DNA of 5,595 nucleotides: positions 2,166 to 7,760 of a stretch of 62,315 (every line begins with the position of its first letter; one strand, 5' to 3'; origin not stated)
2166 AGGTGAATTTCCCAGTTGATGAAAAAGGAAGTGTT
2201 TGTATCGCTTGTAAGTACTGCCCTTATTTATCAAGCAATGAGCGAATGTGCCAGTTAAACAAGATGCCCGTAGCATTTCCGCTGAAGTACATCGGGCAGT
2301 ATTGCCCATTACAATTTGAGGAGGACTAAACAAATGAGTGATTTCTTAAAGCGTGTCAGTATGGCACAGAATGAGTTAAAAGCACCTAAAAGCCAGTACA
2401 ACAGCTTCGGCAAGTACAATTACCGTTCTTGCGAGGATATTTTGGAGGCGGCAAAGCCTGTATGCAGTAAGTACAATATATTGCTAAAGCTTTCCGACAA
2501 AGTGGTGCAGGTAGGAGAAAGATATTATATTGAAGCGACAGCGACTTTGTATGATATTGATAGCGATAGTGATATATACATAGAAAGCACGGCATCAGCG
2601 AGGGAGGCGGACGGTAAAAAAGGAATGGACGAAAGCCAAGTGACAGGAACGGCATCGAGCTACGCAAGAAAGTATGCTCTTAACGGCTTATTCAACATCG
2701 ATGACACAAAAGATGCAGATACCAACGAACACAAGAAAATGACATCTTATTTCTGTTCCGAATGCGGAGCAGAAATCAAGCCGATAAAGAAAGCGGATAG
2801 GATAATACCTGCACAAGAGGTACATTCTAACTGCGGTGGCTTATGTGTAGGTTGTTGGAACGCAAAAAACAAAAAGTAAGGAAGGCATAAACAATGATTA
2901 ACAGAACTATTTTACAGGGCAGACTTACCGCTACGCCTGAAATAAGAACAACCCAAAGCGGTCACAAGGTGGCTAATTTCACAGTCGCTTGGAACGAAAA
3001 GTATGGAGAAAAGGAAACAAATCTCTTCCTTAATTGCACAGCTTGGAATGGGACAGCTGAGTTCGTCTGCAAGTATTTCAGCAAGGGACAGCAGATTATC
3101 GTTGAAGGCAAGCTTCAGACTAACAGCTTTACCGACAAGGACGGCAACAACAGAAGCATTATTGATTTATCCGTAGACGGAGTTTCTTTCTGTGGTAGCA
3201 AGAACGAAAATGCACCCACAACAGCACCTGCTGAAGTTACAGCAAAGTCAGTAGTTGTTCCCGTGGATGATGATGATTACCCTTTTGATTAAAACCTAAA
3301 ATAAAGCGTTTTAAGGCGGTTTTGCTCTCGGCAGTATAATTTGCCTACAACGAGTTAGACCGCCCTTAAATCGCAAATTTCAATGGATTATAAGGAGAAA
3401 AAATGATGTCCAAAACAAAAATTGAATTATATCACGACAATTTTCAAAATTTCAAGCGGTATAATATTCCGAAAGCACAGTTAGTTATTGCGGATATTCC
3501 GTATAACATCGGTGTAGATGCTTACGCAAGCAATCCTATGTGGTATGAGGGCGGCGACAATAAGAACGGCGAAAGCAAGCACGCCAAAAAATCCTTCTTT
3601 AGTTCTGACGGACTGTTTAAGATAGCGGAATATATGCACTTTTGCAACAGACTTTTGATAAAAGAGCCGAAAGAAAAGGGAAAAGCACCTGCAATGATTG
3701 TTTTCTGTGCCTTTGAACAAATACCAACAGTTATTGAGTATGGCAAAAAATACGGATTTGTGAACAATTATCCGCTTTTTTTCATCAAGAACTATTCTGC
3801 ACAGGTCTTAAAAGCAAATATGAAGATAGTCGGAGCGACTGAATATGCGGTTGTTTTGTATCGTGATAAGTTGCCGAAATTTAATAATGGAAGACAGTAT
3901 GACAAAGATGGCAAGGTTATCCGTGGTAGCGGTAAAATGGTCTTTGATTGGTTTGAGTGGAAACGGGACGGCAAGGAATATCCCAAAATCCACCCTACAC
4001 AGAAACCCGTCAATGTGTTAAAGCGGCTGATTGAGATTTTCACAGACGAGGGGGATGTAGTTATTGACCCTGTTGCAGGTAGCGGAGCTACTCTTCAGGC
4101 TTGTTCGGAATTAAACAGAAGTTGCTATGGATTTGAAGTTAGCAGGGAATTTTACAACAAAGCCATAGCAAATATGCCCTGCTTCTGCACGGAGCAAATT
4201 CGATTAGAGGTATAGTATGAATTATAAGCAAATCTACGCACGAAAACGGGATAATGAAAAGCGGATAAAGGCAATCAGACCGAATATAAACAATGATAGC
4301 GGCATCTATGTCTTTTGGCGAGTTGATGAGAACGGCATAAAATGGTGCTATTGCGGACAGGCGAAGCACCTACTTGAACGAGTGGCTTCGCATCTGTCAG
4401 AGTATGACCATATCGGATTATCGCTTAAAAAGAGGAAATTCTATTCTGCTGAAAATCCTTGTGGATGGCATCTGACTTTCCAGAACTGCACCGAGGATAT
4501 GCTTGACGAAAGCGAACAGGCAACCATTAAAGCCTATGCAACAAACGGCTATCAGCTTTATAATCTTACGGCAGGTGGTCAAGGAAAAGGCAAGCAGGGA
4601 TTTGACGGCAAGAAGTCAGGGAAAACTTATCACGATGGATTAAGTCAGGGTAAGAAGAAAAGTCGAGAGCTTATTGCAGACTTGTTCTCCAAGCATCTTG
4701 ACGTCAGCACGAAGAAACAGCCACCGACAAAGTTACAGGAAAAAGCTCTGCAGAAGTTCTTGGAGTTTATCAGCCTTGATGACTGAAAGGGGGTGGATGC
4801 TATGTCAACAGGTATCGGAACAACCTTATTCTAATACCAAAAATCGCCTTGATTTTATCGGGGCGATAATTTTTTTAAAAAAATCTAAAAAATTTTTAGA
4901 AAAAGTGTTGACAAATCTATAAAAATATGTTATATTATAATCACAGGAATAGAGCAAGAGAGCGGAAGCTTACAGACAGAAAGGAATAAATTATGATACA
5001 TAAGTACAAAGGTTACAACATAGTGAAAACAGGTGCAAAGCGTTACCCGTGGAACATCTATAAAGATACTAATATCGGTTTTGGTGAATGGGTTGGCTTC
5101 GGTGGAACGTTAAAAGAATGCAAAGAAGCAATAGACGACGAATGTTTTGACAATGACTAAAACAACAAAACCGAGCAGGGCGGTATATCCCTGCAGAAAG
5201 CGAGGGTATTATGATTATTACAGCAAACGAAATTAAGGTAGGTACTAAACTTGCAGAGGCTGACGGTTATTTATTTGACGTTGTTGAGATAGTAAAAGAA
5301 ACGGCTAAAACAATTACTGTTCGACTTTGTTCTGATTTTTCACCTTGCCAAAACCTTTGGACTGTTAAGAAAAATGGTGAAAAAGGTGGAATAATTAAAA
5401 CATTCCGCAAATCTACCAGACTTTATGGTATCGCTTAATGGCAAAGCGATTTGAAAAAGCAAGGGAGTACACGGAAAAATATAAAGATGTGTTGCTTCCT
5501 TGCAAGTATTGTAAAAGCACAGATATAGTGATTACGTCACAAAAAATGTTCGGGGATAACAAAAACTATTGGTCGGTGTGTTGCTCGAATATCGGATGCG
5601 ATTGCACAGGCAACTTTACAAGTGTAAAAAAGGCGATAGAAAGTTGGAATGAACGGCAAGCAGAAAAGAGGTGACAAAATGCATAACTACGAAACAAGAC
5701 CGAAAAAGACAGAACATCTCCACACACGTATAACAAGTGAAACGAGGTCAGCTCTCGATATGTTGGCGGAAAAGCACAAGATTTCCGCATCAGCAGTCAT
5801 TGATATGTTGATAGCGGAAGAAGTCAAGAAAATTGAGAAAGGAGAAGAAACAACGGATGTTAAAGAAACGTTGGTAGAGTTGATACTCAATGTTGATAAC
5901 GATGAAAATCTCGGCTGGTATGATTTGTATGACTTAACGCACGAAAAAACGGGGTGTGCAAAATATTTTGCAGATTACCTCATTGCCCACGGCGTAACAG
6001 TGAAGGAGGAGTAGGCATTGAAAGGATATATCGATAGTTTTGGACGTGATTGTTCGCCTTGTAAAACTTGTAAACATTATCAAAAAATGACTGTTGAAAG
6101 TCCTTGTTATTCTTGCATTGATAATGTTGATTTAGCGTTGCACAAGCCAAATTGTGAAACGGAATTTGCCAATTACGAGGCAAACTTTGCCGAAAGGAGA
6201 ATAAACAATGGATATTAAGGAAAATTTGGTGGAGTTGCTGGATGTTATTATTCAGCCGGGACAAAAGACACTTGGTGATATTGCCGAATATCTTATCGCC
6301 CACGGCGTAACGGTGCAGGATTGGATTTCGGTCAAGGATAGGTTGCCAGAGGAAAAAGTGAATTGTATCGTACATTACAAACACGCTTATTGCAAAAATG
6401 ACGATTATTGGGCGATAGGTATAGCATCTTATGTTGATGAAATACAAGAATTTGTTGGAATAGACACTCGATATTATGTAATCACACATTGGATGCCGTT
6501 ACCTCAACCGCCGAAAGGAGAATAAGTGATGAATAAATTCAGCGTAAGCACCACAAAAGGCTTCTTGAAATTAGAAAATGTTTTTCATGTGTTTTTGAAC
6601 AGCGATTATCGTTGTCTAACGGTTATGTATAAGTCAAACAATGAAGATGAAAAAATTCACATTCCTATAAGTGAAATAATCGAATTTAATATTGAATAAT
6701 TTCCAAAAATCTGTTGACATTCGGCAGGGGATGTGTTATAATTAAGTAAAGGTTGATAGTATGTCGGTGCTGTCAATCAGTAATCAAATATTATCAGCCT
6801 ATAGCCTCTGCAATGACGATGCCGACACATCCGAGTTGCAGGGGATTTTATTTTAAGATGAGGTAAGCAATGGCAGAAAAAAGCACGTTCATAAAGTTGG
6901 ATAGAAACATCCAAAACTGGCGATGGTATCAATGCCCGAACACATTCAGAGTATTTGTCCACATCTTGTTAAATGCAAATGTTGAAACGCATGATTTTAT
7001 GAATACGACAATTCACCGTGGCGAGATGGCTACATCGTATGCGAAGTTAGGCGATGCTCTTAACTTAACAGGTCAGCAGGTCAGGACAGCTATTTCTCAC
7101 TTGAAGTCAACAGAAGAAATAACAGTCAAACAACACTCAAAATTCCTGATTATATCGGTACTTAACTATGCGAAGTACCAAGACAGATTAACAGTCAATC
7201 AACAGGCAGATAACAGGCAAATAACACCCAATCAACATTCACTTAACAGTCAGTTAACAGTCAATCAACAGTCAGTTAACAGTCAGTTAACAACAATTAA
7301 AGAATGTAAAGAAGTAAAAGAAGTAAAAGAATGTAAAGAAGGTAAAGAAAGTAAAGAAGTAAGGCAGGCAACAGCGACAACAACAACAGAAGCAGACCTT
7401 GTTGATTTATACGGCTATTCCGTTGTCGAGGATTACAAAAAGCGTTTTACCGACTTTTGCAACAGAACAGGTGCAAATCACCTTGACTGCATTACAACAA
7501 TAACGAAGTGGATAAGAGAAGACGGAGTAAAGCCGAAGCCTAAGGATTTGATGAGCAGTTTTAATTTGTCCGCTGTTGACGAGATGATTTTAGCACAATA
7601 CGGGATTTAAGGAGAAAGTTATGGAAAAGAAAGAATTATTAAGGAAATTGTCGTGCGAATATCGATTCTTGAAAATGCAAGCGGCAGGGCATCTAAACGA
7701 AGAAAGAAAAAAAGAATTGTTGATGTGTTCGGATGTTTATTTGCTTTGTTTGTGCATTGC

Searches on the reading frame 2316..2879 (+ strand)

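Call 30: search_protein_families(library=phrogs, max_evalue=0.00001, proteins=[window:2316-2879:+])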
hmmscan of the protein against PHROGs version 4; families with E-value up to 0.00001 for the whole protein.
window:2316-2879:+ (187 aa): 2 families
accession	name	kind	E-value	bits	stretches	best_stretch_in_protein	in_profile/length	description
phrog_155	-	DNA, RNA and nucleotide metabolism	6.7e-45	155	1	1-142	59-198/308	Erf-like ssDNA annealing protein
phrog_2324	-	DNA, RNA and nucleotide metabolism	3.9e-12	47.1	1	1-159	2-151/193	Erf-like ssDNA annealing protein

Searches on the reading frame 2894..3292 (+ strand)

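Call 80: search_protein_families(library=phrogs, max_evalue=0.001, proteins=[window:2894-3292:+])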
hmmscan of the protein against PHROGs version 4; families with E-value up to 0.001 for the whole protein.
window:2894-3292:+ (132 aa): 3 families
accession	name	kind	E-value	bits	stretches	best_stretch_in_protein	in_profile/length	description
phrog_44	-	DNA, RNA and nucleotide metabolism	5.6e-43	148.6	1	1-131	86-228/271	single strand DNA binding protein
phrog_25370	-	unknown function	3.2e-06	27.7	1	1-39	1-39/48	-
phrog_26861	-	unknown function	0.0001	22.6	1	4-81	136-210/242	-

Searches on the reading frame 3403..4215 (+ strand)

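Call 30: search_protein_families(library=phrogs, max_evalue=0.00001, proteins=[window:3403-4215:+])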
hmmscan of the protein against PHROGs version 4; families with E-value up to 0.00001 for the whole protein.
window:3403-4215:+ (270 aa): 8 families
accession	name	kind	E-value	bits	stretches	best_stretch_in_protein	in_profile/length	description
phrog_67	-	other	6.1e-49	168.7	1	2-258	119-343/743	DNA methyltransferase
phrog_3008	-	other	1.4e-26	94.2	1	166-256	114-209/244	DNA methyltransferase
phrog_498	-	other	3e-19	70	1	183-259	348-421/633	DNA methyltransferase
phrog_18293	-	other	1.3e-15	58.4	1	195-255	44-104/119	methyltransferase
phrog_23085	-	unknown function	8.3e-12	45.9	1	184-255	31-102/138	-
phrog_6952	-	other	1.3e-11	45.7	1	192-255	109-172/181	DNA methyltransferase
phrog_8769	-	other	2.4e-07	31.5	1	210-254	5-49/71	methyltransferase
phrog_23148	-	unknown function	2.5e-06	28.6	1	188-257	76-145/165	-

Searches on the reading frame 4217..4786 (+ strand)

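Call 30: search_protein_families(library=phrogs, max_evalue=0.00001, proteins=[window:4217-4786:+])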
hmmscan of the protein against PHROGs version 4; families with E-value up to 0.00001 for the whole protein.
window:4217-4786:+ (189 aa): 1 family
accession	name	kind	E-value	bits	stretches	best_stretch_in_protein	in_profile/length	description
phrog_19106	-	unknown function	2.1e-54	185.5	1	2-184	6-189/197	-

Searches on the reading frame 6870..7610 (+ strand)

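Call 30: search_protein_families(library=phrogs, max_evalue=0.00001, proteins=[window:6870-7610:+])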
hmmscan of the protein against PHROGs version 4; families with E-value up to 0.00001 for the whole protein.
window:6870-7610:+ (246 aa): 3 families
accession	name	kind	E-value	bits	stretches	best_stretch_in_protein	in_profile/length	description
phrog_2514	-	DNA, RNA and nucleotide metabolism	1e-20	75.2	1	5-168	3-159/270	DnaD-like helicase loader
phrog_7498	-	DNA, RNA and nucleotide metabolism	9.3e-14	52.3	1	23-172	22-178/296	DnaD-like helicase loader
phrog_186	-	DNA, RNA and nucleotide metabolism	1.1e-08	36.2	1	4-181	19-174/308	DnaD-like helicase loader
